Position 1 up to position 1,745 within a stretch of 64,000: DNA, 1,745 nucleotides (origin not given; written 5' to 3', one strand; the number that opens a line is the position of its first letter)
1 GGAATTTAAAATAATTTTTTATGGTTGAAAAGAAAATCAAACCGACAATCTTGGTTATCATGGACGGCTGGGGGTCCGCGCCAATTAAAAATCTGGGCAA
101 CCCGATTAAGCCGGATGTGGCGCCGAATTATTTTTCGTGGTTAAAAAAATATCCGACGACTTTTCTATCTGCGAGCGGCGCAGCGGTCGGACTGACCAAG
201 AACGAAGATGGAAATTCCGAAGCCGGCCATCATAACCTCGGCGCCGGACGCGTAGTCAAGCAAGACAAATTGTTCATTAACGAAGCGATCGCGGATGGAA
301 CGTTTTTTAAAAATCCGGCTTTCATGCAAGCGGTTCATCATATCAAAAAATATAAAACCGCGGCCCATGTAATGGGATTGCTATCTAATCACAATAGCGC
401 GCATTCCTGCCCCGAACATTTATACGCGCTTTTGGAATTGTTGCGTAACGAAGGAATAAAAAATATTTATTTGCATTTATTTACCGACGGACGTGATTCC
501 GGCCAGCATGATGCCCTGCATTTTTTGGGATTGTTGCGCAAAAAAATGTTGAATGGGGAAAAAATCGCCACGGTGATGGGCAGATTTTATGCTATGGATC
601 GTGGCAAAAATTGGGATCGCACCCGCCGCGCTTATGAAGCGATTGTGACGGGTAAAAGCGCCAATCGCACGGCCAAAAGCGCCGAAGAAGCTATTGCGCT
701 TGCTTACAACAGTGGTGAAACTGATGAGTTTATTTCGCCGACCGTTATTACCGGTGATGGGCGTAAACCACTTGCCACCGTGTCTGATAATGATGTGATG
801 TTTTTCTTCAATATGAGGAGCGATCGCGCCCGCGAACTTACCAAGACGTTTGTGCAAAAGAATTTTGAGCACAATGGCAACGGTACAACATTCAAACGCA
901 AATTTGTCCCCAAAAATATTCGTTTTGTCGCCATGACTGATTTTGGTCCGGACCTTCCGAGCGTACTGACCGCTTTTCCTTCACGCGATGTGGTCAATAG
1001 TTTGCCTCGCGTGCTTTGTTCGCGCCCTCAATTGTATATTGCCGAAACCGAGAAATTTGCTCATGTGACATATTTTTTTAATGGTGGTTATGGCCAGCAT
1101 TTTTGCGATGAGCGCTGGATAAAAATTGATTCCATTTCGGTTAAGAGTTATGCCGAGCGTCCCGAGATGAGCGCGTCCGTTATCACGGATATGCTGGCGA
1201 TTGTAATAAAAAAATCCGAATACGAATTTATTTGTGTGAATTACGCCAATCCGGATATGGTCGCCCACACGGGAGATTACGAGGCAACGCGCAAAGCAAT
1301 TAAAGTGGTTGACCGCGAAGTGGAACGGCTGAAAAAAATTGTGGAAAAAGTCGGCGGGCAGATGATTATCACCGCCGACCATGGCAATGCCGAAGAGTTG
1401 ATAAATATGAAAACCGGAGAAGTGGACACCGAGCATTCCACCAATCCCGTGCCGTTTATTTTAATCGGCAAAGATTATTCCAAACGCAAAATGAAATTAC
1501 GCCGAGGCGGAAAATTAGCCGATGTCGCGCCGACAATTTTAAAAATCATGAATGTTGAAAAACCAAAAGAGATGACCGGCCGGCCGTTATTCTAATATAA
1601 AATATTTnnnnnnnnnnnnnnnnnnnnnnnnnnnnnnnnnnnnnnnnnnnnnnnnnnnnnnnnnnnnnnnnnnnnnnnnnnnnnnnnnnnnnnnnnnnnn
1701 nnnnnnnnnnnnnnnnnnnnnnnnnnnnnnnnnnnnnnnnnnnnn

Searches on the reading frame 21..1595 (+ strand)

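Call 42: search_protein_families(library=pfam, proteins=[window:21-1595:+], max_evalue=0.00001)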
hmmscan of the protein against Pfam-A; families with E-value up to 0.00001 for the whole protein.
window:21-1595:+ (524 aa): 2 families
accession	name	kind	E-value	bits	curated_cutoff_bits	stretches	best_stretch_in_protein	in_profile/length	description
PF06415.18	iPGM_N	-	2e-66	224.1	27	1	86-308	1-215/217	BPG-independent PGAM N-terminus (iPGM_N)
PF01676.23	Metalloenzyme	-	2.7e-62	211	24.3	1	7-514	1-252/252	Metalloenzyme superfamily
